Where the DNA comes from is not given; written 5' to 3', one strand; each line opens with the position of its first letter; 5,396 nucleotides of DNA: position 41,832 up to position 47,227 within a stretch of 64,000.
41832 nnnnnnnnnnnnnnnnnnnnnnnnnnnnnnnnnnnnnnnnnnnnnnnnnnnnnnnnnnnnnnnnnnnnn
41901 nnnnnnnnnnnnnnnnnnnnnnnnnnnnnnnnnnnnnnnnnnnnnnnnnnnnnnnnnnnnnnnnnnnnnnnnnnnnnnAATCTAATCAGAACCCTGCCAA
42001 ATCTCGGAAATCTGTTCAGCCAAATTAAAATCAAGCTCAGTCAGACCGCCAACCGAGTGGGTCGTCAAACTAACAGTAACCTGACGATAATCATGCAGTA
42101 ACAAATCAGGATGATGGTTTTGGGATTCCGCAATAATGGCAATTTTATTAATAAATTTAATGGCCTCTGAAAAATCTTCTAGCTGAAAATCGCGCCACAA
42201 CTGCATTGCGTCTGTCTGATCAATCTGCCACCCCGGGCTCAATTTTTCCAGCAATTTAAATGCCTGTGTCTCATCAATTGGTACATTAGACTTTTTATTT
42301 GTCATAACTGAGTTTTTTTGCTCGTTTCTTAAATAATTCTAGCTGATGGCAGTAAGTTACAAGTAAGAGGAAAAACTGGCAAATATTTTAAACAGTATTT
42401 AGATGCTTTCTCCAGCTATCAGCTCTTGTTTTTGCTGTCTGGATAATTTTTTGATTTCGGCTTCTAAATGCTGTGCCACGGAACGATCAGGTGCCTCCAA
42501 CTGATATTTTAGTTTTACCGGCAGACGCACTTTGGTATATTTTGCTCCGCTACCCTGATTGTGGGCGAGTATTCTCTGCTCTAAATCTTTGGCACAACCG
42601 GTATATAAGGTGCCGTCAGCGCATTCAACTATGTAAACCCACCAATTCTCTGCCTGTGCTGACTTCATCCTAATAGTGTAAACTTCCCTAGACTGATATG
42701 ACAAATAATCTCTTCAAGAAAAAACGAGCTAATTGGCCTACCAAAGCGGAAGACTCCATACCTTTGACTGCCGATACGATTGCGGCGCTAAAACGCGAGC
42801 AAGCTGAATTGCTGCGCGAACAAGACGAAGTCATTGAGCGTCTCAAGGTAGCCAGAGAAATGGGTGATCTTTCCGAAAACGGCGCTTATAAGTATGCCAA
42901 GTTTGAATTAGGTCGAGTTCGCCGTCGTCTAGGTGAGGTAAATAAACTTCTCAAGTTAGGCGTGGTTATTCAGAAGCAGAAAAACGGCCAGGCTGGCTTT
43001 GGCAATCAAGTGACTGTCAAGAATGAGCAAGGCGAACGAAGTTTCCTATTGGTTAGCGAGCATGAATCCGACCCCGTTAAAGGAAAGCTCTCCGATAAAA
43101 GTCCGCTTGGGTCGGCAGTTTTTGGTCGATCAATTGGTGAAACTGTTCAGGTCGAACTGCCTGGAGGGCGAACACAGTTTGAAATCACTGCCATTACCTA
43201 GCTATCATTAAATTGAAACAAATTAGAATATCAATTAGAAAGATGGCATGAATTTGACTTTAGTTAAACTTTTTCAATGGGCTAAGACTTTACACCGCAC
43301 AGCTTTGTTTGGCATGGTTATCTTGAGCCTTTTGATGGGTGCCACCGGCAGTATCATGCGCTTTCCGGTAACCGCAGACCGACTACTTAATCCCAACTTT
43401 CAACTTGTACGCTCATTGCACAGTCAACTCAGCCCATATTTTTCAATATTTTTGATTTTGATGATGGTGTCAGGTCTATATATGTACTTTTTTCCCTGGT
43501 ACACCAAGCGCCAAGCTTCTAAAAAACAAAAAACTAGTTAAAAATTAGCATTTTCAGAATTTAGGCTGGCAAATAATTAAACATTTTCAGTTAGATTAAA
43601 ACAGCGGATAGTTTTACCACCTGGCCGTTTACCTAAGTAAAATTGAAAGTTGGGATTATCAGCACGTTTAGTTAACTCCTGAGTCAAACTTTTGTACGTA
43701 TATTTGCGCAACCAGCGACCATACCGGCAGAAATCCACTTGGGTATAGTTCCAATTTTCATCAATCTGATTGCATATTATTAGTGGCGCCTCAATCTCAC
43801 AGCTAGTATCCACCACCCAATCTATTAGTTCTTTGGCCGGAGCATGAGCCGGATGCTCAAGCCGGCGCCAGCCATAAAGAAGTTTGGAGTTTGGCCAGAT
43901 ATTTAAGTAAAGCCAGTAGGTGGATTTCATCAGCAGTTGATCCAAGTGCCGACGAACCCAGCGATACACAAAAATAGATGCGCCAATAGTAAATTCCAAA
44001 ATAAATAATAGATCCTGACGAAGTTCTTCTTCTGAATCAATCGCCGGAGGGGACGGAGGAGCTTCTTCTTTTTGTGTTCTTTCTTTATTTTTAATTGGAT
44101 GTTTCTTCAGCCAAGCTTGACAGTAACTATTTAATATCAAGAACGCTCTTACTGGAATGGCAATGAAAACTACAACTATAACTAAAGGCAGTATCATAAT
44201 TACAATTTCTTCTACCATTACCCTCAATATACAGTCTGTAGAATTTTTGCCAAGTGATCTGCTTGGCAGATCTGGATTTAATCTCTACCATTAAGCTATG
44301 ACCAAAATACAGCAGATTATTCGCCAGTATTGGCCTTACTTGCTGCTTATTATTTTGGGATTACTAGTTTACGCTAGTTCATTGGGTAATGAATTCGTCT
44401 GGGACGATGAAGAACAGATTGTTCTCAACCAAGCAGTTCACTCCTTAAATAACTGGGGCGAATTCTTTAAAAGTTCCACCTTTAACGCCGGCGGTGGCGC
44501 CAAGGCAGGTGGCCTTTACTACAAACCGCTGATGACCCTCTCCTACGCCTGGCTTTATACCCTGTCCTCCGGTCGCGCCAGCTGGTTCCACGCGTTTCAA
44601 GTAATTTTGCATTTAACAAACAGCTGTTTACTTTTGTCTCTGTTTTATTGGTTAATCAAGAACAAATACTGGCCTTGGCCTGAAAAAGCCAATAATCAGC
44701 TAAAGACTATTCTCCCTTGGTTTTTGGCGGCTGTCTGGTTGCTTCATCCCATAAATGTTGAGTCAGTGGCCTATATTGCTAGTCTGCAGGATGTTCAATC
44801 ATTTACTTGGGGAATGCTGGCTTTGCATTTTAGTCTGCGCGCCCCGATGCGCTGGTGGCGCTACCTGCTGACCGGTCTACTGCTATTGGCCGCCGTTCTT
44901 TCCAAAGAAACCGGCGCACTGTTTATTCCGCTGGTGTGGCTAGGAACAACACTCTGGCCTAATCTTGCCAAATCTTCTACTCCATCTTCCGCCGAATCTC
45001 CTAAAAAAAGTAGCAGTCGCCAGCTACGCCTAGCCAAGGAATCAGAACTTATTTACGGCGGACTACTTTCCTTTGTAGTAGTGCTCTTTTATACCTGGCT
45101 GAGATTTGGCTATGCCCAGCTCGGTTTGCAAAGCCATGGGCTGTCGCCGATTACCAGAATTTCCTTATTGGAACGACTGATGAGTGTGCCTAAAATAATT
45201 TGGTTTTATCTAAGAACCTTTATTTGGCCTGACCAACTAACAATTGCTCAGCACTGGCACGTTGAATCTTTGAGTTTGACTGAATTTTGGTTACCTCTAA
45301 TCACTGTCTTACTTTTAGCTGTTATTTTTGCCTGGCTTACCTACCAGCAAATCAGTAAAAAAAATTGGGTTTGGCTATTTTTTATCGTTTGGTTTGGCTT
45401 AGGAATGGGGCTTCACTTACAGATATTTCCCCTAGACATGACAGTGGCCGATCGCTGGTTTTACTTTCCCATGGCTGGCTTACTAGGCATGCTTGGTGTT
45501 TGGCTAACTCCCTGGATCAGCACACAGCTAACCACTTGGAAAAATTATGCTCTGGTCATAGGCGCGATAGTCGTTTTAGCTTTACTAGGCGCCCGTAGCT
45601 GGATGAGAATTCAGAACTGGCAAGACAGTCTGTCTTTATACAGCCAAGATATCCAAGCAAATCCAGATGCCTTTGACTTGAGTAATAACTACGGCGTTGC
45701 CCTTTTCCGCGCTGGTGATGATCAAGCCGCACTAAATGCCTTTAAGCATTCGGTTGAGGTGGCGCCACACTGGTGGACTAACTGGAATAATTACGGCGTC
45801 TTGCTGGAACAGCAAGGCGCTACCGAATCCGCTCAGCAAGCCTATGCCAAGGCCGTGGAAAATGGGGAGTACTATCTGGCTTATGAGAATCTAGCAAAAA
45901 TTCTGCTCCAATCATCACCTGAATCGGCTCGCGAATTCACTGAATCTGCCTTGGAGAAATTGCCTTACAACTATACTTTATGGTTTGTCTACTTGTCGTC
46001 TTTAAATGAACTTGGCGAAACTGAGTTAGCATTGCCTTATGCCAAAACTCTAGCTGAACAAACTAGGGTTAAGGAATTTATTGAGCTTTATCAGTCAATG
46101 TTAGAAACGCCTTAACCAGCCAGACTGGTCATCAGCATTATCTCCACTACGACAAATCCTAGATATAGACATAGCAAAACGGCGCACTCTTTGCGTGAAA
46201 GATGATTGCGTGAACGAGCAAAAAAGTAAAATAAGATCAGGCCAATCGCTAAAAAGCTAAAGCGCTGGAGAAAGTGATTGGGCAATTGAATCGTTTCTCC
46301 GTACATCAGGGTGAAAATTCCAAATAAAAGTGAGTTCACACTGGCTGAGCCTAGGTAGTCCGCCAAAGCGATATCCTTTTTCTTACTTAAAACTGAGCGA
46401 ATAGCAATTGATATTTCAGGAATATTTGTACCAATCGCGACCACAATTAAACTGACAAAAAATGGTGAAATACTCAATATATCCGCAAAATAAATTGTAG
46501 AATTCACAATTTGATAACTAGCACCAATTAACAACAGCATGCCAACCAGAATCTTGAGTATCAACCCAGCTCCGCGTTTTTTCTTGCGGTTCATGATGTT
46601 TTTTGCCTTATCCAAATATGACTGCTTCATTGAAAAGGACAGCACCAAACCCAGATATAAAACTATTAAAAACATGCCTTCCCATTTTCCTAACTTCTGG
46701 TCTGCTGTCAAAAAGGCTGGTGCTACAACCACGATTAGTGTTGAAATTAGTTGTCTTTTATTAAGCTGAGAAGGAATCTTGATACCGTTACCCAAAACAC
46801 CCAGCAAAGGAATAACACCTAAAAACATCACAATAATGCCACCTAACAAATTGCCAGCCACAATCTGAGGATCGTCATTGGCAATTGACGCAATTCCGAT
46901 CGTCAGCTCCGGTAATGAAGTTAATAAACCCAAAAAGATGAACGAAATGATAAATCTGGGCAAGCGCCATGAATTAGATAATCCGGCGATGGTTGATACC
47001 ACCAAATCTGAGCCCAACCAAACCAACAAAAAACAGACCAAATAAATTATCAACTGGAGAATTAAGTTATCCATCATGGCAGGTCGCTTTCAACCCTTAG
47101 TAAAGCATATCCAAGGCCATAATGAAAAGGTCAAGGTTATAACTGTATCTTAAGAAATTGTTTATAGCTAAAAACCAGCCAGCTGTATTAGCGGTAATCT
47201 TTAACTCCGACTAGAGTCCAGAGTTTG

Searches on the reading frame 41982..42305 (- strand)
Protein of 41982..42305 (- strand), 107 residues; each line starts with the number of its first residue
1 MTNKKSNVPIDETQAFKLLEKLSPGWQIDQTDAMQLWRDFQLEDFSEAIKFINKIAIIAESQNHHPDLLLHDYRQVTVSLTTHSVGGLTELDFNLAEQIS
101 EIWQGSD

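Call 11: search_protein_families(library=pfam, proteins=[window:41982-42305:-], max_evalue=0.001)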
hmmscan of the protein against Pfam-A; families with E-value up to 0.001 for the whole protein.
window:41982-42305:- (107 aa): 1 family
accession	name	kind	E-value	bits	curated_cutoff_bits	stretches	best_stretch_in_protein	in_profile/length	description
PF01329.24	Pterin_4a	-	2.7e-29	101.5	26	1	9-102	2-91/91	Pterin 4 alpha carbinolamine dehydratase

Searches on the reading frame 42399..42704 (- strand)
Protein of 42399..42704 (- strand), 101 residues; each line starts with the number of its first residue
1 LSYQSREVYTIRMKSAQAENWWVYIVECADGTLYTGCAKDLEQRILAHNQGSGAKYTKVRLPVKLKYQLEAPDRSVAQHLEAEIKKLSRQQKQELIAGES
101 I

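Call 14: search_protein_families(library=pfam, proteins=[window:42399-42704:-], max_evalue=0.001)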
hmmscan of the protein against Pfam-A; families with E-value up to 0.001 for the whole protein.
window:42399-42704:- (101 aa): 1 family
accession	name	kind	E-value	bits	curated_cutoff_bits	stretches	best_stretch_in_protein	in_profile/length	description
PF01541.30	GIY-YIG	-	2.3e-16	60.3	22.6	1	20-92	1-76/78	GIY-YIG catalytic domain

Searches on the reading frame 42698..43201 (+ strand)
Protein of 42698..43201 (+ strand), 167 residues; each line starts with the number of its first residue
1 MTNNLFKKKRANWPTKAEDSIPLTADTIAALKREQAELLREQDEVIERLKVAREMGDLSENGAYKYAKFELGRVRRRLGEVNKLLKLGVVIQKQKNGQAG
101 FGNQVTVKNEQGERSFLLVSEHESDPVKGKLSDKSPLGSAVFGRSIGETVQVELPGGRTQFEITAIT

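Call 11: search_protein_families(library=pfam, proteins=[window:42698-43201:+], max_evalue=0.001)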
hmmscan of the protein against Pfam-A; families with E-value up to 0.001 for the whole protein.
window:42698-43201:+ (167 aa): 2 families
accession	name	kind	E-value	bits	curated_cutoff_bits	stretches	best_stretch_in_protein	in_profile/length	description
PF01272.25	GreA_GreB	-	1e-19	70.7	26.9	1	95-167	2-76/77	Transcription elongation factor, GreA/GreB, C-term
PF03449.20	GreA_GreB_N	-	5.6e-15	55.7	24.5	1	21-86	1-67/71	Transcription elongation factor, N-terminal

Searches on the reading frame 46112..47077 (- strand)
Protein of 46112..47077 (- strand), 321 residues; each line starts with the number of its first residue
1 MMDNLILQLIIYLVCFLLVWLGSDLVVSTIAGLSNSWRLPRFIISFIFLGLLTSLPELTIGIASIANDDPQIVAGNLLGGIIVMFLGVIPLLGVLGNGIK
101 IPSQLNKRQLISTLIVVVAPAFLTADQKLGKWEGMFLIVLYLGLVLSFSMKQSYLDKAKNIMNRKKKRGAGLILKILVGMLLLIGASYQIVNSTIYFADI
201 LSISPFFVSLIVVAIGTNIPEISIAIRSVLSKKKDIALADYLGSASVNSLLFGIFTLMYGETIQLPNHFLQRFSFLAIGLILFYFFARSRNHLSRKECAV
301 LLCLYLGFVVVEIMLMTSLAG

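Call 13: search_protein_families(library=pfam, proteins=[window:46112-47077:-], max_evalue=0.001)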
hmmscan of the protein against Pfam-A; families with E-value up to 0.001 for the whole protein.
window:46112-47077:- (321 aa): 1 family
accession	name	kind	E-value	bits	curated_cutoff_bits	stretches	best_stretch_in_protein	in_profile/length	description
PF01699.29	Na_Ca_ex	-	2e-40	138.6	24.9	2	174-313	4-150/151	Sodium/calcium exchanger protein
